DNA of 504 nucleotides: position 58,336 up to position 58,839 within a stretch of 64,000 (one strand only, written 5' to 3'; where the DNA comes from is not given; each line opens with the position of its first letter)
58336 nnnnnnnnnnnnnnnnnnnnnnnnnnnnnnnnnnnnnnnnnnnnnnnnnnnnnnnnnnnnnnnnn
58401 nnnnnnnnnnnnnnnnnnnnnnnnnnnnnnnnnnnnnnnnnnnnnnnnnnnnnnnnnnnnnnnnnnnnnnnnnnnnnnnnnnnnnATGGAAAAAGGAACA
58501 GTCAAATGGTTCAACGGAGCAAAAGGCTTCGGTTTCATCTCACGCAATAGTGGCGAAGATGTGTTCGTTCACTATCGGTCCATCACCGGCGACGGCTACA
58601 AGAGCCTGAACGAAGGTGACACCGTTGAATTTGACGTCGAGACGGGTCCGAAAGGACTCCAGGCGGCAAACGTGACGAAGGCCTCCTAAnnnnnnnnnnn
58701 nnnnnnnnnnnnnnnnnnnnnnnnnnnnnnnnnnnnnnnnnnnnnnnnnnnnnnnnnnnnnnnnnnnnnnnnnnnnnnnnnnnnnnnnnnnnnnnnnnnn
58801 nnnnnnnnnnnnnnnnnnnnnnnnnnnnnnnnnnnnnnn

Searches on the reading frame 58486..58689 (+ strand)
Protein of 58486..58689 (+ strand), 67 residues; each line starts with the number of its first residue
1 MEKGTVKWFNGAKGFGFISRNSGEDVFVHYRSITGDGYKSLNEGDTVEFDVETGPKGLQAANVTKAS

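Call 9: find_encoding_contigs(protein=window:58486-58689:+, flank=3000, max_places=10)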
Protein window:58486-58689:+ (67 aa): 9 contigs read that carry it; 7 places shown.
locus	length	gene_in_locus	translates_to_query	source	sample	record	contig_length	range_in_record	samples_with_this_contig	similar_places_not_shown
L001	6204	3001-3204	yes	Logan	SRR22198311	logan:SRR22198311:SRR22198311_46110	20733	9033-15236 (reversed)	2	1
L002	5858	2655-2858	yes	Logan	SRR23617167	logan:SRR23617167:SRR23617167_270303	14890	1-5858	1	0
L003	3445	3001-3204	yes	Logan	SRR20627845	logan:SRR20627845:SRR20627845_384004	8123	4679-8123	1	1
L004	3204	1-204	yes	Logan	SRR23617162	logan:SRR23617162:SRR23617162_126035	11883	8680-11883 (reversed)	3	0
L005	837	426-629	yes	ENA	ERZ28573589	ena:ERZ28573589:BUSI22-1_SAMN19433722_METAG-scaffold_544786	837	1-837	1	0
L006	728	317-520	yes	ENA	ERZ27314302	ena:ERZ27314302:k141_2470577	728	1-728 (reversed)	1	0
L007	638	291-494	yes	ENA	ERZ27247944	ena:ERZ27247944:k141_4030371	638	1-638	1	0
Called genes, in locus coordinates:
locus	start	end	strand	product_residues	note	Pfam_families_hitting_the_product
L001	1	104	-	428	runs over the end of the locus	PF01590:GAF, PF13185:GAF_2, PF13492:GAF_3, PF07228:SpoIIE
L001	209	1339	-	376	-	PF13439:Glyco_transf_4, PF13579:Glyco_trans_4_4, PF00534:Glycos_transf_1, PF13692:Glyco_trans_1_4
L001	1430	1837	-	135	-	-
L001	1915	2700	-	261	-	PF00795:CN_hydrolase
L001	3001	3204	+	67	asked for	PF00313:CSD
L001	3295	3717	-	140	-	PF20791:Acyl-ACP_TE_C, PF01643:Acyl-ACP_TE, PF13279:4HBT_2, PF03061:4HBT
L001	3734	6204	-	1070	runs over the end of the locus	PF25852:DUF6242_C (faint), PF02012:BNR (faint), PF15902:Sortilin-Vps10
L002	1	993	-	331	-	?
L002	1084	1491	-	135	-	-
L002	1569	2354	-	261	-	PF00795:CN_hydrolase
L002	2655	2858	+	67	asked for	PF00313:CSD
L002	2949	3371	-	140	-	PF20791:Acyl-ACP_TE_C, PF01643:Acyl-ACP_TE, PF13279:4HBT_2, PF03061:4HBT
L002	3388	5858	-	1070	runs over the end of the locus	PF25852:DUF6242_C (faint), PF02012:BNR (faint), PF15902:Sortilin-Vps10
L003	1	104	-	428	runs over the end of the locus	PF01590:GAF, PF13185:GAF_2, PF13492:GAF_3, PF07228:SpoIIE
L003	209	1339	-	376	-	PF13439:Glyco_transf_4, PF13579:Glyco_trans_4_4, PF00534:Glycos_transf_1, PF13692:Glyco_trans_1_4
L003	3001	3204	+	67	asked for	PF00313:CSD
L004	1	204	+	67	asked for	PF00313:CSD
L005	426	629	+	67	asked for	PF00313:CSD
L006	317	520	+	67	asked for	PF00313:CSD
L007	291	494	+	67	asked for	PF00313:CSD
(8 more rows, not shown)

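Call 10: search_protein_families(library=pfam, proteins=[window:58486-58689:+])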
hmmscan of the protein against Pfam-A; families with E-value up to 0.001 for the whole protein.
window:58486-58689:+ (67 aa): 1 family
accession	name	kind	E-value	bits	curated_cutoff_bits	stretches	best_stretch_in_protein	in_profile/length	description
PF00313.28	CSD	-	1.2e-28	99.2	27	1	3-65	2-65/66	'Cold-shock' DNA-binding domain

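Call 42: find_homologous_proteins(query=window:58486-58686:+, max_evalue=1e-20)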
Query window:58486-58686:+ (67 aa): 5552 proteins with E <= 1e-20 among 8000 candidates; the best 120 are listed.
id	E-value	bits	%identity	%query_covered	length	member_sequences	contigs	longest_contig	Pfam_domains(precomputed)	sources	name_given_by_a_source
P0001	7.5e-38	145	100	100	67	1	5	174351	PF00313.29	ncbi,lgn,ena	-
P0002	2.8e-37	143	99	100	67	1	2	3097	PF00313.29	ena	-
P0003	2.8e-37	143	99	100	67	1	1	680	PF00313.29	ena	-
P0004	9.7e-37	141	98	99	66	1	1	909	PF00313.29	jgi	jgi:cold shock protein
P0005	1.1e-36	141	97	100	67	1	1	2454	PF00313.29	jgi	-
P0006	2.1e-36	140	97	100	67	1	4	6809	PF00313.29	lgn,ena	-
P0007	5.3e-36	139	96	100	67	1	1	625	PF00313.29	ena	-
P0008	5.4e-36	139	96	100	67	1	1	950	PF00313.29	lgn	-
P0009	7.3e-36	138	96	100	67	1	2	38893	PF00313.29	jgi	jgi:CspA family cold shock protein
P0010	2.4e-35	137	95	99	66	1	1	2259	PF00313.29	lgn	-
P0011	2.8e-35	136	94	100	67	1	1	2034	PF00313.29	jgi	jgi:CspA family cold shock protein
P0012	5.5e-34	132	92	99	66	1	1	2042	PF00313.29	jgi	jgi:CspA family cold shock protein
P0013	7.6e-34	132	91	99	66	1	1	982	PF00313.29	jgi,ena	-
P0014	1.2e-33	131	91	99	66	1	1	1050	PF00313.29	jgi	jgi:CspA family cold shock protein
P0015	1.4e-33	131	91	99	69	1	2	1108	PF00313.29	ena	-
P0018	7.8e-33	129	89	97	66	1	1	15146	PF00313.29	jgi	jgi:CspA family cold shock protein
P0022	3.3e-32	127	89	96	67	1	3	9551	PF00313.29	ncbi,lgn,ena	ncbi:MAG: cold-shock protein [Bacteroidota bacterium]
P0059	5.8e-31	123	83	99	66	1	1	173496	PF00313.29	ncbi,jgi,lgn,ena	-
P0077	9.0e-31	122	83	99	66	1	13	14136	PF00313.29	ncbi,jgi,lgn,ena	-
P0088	1.2e-30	122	83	99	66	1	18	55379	PF00313.29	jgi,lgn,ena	jgi:cold shock protein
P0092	1.3e-30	122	86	96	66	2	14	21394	PF00313.29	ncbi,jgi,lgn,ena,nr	ncbi:MAG: cold-shock protein [Ignavibacteria bacterium]|nr:MAG: cold-shock protein [Ignavibacteria b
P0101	1.7e-30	121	82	99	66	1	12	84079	PF00313.29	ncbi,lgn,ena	-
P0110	1.9e-30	121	81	100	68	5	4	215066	PF00313.29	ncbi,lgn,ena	-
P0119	2.2e-30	121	83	96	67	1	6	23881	PF00313.29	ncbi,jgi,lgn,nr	ncbi:MAG: cold-shock protein [Ignavibacteria bacterium]|nr:cold-shock protein [Ignavibacteria bacter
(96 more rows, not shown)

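Call 43: find_encoding_contigs(protein=P0009, flank=1000, max_places=3)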
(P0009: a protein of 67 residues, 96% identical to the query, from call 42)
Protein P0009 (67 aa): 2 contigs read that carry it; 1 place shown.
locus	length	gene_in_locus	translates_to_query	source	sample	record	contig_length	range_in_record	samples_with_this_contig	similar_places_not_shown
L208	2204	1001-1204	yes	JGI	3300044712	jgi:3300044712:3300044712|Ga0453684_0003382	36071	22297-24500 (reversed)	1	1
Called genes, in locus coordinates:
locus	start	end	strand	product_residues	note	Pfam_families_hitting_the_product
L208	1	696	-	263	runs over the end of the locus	PF00795:CN_hydrolase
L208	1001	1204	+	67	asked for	PF00313:CSD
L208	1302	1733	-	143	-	PF20791:Acyl-ACP_TE_C (weak), PF01643:Acyl-ACP_TE, PF13279:4HBT_2, PF03061:4HBT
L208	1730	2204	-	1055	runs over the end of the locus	PF13088:BNR_2 (faint), PF25852:DUF6242_C (faint), PF02012:BNR (faint), PF15902:Sortilin-Vps10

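Call 44: find_encoding_contigs(protein=P0012, flank=1000, max_places=3)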
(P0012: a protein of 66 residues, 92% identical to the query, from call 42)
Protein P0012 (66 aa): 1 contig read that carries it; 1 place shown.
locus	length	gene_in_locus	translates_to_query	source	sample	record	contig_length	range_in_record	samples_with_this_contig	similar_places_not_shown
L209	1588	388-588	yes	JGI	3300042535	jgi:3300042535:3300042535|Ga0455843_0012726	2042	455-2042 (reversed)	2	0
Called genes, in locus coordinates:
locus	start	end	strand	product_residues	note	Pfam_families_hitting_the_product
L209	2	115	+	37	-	?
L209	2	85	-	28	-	?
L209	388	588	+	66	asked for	PF00313:CSD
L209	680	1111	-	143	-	PF20791:Acyl-ACP_TE_C (weak), PF01643:Acyl-ACP_TE, PF13279:4HBT_2, PF03061:4HBT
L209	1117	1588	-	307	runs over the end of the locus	?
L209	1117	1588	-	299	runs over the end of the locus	-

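Call 45: find_encoding_contigs(protein=P0018, flank=1000, max_places=3)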
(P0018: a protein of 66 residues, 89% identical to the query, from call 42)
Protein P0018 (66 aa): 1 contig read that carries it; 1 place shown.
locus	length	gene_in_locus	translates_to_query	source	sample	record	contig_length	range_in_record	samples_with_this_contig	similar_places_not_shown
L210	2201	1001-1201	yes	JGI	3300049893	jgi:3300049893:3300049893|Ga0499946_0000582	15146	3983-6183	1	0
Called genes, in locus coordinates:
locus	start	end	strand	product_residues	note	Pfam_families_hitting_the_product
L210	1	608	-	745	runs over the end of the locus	PF06452:CBM9_1 (weak), PF19313:DUF5916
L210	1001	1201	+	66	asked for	PF00313:CSD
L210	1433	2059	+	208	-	PF00005:ABC_tran, PF02463:SMC_N (faint), PF13401:AAA_22 (faint), PF13304:AAA_21 (faint)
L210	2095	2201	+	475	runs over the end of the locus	PF12704:MacB_PCD, PF02687:FtsX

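Call 46: find_encoding_contigs(protein=P0022, flank=1000, max_places=3)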
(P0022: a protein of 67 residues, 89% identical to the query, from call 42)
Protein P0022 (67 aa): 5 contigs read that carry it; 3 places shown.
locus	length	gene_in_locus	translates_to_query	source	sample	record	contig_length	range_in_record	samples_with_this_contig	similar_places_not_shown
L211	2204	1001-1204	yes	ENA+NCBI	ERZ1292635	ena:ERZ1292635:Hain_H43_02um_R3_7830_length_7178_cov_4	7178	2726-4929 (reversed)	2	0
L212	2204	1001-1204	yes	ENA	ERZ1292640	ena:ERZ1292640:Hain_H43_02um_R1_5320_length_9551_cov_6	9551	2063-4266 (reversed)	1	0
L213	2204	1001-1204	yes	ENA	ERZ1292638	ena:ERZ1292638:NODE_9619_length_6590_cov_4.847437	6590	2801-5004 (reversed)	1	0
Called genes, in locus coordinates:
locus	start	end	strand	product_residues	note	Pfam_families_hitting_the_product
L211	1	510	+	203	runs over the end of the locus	PF07617:DUF1579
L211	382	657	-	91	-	-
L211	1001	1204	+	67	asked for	PF00313:CSD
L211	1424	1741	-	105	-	PF00076:RRM_1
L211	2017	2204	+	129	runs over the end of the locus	-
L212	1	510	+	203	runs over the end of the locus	PF07617:DUF1579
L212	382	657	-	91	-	-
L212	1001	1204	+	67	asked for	PF00313:CSD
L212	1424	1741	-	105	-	PF00076:RRM_1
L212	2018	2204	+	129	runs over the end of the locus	-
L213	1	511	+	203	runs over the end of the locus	PF07617:DUF1579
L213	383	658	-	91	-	-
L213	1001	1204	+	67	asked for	PF00313:CSD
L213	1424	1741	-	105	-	PF00076:RRM_1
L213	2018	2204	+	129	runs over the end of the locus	-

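Call 51: find_encoding_contigs(protein=P0092, flank=1000, max_places=4)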
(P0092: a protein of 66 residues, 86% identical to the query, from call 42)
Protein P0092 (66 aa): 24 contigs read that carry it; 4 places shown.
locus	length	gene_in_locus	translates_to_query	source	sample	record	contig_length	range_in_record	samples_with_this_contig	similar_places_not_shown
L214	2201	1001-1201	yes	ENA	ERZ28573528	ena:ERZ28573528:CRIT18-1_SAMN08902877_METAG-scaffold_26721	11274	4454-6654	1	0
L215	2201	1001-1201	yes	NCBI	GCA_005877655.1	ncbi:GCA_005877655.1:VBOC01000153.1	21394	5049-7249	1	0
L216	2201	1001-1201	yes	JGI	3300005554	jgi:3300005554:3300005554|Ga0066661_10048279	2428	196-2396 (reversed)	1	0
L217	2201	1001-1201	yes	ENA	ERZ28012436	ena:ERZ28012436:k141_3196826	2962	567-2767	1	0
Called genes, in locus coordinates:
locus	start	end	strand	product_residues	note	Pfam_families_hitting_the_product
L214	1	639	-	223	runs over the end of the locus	PF01625:PMSR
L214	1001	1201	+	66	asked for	PF00313:CSD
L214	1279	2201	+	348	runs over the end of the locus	-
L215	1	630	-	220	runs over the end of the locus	PF01625:PMSR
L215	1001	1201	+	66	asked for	PF00313:CSD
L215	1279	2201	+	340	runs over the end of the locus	PF06071:YchF-GTPase_C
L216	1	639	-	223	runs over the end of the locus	PF01625:PMSR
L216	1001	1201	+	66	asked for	PF00313:CSD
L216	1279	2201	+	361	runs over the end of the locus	PF01926:MMR_HSR1 (faint), PF06071:YchF-GTPase_C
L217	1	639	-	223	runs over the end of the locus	PF01625:PMSR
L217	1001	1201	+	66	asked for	PF00313:CSD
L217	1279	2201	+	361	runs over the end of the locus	PF01926:MMR_HSR1 (faint), PF06071:YchF-GTPase_C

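Call 52: find_encoding_contigs(protein=P0119, flank=1000, max_places=4)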
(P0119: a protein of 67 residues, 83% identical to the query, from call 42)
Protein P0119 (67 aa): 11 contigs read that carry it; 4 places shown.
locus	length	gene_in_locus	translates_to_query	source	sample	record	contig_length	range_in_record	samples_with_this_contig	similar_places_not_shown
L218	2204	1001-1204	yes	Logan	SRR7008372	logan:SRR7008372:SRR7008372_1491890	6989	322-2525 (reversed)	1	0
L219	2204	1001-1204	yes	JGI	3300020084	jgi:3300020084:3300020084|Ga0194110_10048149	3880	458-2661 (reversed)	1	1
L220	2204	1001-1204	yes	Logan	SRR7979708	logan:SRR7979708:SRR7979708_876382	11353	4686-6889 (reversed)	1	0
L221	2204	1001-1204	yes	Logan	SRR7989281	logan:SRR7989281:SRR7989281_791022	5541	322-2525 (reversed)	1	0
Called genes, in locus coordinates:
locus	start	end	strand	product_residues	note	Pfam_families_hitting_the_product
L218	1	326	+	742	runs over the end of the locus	PF19313:DUF5916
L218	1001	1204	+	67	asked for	PF00313:CSD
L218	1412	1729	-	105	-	PF00076:RRM_1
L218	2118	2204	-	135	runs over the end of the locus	?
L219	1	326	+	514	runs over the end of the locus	?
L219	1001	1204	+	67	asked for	PF00313:CSD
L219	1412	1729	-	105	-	PF00076:RRM_1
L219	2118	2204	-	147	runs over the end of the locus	PF07973:tRNA_SAD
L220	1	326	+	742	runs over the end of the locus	PF19313:DUF5916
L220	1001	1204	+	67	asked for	PF00313:CSD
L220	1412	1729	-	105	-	PF00076:RRM_1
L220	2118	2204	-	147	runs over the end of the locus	PF07973:tRNA_SAD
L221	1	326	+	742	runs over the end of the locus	PF19313:DUF5916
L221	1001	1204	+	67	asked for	PF00313:CSD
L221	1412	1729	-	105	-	PF00076:RRM_1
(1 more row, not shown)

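Call 53: find_encoding_contigs(protein=P0110, flank=1000, max_places=4)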
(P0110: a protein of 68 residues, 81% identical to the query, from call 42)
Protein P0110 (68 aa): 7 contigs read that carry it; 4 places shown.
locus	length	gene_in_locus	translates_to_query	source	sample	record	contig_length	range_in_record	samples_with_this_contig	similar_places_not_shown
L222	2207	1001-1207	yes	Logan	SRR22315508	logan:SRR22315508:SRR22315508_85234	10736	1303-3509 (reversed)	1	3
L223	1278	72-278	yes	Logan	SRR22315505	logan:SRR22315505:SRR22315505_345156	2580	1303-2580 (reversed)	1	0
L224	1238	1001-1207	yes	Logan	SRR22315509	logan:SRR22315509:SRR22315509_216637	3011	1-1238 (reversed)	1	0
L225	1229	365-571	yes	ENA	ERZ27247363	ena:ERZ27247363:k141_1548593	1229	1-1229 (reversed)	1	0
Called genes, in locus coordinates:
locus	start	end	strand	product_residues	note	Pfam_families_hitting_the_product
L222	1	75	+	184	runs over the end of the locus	-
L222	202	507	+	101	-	-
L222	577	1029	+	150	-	-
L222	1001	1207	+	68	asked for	PF00313:CSD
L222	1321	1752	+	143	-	-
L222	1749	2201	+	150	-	PF00383:dCMP_cyt_deam_1, PF14437:MafB19-deam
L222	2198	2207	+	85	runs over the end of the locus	-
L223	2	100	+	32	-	?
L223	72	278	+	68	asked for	PF00313:CSD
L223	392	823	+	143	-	-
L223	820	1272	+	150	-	PF00383:dCMP_cyt_deam_1, PF14437:MafB19-deam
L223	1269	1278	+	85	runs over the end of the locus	-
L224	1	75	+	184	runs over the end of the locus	-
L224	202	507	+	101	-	-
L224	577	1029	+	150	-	-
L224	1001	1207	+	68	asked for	PF00313:CSD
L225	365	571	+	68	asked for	PF00313:CSD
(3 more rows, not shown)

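Call 54: find_encoding_contigs(protein=P0059, flank=1000, max_places=4)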
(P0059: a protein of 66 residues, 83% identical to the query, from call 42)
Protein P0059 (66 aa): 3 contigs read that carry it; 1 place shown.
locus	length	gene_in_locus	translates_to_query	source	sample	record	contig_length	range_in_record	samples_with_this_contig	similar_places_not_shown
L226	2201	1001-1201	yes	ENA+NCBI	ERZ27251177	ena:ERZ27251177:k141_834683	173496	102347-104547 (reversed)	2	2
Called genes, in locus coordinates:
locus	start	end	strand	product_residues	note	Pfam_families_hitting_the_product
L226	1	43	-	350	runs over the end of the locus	PF01791:DeoC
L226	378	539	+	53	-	-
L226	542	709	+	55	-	-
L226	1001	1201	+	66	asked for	PF00313:CSD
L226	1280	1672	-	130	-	PF14489:QueF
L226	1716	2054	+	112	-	-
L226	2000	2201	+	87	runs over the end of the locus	-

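Call 74: list_cluster_members(proteins=[P0001])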
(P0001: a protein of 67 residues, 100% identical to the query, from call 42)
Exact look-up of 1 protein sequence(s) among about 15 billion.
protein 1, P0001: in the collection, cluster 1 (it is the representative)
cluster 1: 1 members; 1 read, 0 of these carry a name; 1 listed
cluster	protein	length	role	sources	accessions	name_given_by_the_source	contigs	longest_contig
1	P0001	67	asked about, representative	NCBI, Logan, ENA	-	-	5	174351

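Call 76: find_encoding_contigs(protein=P0088, flank=700, max_places=10)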
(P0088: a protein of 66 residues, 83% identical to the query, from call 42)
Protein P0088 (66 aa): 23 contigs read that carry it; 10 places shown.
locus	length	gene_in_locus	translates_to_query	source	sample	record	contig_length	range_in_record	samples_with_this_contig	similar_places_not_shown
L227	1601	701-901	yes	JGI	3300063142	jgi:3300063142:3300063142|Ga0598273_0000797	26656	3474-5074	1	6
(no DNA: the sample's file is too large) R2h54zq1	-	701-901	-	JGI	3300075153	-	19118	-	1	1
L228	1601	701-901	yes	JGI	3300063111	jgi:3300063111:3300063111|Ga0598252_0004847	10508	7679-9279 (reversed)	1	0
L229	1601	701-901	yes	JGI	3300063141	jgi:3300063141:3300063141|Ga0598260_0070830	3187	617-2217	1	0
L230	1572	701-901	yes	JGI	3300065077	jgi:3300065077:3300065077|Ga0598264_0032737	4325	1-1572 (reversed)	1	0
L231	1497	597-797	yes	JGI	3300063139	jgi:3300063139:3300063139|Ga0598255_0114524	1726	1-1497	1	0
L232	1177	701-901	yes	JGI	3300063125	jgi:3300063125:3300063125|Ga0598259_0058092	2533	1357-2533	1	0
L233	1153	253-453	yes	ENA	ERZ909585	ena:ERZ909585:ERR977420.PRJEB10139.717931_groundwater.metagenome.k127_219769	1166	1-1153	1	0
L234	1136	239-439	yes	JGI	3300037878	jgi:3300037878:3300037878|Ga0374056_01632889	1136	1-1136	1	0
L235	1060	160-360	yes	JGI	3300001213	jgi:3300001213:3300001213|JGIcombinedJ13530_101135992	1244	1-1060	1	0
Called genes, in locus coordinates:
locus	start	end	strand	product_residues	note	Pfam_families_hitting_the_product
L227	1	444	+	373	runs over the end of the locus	PF14397:ATPgrasp_ST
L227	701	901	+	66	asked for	PF00313:CSD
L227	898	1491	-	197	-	-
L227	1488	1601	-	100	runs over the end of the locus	PF13490:zf-HC2 (faint)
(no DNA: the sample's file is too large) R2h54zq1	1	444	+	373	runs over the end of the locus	PF14397:ATPgrasp_ST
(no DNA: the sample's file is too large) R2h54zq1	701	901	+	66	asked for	PF00313:CSD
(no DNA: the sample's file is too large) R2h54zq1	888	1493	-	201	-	-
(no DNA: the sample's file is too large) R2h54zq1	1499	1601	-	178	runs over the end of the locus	-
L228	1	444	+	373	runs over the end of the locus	PF14397:ATPgrasp_ST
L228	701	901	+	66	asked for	PF00313:CSD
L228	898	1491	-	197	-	-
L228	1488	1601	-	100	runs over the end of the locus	PF13490:zf-HC2 (faint)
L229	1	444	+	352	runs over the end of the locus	?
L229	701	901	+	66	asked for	PF00313:CSD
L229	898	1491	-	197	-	-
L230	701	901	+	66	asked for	PF00313:CSD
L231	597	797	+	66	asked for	PF00313:CSD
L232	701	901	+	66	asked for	PF00313:CSD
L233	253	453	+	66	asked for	PF00313:CSD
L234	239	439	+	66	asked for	PF00313:CSD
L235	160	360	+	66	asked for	PF00313:CSD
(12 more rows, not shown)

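Call 77: find_encoding_contigs(protein=P0077, flank=700, max_places=10)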
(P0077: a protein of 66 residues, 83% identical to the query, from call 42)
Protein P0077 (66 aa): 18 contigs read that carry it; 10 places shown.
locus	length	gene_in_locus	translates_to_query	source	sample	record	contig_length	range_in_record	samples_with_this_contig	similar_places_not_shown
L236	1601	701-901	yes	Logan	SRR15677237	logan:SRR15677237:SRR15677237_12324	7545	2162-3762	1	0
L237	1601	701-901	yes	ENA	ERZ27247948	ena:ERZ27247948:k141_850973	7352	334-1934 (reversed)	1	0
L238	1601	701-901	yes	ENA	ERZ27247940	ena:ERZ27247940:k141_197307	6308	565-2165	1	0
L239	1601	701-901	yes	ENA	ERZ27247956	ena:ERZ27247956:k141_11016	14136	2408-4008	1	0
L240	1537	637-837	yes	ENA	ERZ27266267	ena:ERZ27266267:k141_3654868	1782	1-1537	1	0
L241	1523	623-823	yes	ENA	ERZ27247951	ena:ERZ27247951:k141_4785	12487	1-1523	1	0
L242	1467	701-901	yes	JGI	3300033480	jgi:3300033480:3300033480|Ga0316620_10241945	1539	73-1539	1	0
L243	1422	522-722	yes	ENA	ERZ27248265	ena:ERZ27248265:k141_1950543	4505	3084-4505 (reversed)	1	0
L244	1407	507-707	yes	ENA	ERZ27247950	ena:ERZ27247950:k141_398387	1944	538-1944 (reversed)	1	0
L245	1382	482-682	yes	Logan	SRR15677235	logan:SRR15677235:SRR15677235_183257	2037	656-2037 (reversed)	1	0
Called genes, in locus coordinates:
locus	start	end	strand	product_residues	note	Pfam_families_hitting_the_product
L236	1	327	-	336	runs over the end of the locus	PF00356:LacI, PF00532:Peripla_BP_1, PF13407:Peripla_BP_4, PF13377:Peripla_BP_3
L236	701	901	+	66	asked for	PF00313:CSD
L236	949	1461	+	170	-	PF00710:Asparaginase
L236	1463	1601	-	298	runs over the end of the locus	PF18917:LiaI-LiaF-like_TM1, PF22570:LiaF-TM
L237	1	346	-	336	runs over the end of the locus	PF00356:LacI, PF00532:Peripla_BP_1, PF13407:Peripla_BP_4, PF13377:Peripla_BP_3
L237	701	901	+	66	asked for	PF00313:CSD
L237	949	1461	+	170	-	PF00710:Asparaginase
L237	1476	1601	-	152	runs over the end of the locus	?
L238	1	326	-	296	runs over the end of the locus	?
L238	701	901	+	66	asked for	PF00313:CSD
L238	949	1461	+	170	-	PF00710:Asparaginase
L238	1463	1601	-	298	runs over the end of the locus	PF18917:LiaI-LiaF-like_TM1, PF22570:LiaF-TM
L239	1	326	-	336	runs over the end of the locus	PF00356:LacI, PF00532:Peripla_BP_1, PF13407:Peripla_BP_4, PF13377:Peripla_BP_3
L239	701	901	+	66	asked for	PF00313:CSD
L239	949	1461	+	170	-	PF00710:Asparaginase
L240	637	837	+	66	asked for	PF00313:CSD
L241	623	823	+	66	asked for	PF00313:CSD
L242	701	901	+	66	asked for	PF00313:CSD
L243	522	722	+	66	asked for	PF00313:CSD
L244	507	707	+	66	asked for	PF00313:CSD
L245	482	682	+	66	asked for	PF00313:CSD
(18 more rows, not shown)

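Call 78: find_encoding_contigs(protein=P0101, flank=700, max_places=10)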
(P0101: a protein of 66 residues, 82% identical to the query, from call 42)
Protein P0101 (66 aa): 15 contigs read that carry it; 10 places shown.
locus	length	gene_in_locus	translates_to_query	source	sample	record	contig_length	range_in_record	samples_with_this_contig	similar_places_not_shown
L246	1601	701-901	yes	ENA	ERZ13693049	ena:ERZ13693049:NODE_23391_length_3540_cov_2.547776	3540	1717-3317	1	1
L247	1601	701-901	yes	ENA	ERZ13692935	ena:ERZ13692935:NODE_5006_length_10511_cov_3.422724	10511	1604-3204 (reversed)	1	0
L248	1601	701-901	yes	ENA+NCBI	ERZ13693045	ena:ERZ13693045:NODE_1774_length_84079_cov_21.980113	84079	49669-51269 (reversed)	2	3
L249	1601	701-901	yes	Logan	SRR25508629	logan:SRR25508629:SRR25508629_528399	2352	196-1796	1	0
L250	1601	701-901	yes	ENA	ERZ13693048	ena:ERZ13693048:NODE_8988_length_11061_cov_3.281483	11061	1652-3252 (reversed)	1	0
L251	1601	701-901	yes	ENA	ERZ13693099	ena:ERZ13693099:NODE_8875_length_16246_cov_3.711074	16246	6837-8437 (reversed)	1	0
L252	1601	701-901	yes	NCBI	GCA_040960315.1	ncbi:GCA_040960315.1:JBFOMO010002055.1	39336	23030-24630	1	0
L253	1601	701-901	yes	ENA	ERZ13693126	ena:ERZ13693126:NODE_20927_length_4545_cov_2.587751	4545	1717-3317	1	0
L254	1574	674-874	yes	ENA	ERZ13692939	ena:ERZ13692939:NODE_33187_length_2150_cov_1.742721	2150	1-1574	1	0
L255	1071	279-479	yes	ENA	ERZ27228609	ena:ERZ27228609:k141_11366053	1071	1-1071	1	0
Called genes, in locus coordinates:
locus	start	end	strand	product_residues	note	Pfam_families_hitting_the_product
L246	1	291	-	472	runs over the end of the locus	-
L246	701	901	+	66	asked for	PF00313:CSD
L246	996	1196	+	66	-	PF00313:CSD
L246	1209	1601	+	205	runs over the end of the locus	?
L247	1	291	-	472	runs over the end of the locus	-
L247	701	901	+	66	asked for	PF00313:CSD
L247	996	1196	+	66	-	PF00313:CSD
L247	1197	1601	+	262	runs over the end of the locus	PF00795:CN_hydrolase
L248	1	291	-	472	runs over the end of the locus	-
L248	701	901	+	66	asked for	PF00313:CSD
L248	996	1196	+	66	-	PF00313:CSD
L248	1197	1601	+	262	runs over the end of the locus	PF00795:CN_hydrolase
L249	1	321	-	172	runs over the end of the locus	?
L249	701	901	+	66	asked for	PF00313:CSD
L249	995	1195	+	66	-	PF00313:CSD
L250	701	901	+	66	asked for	PF00313:CSD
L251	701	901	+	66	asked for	PF00313:CSD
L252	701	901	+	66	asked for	PF00313:CSD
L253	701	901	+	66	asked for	PF00313:CSD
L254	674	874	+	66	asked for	PF00313:CSD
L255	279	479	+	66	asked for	PF00313:CSD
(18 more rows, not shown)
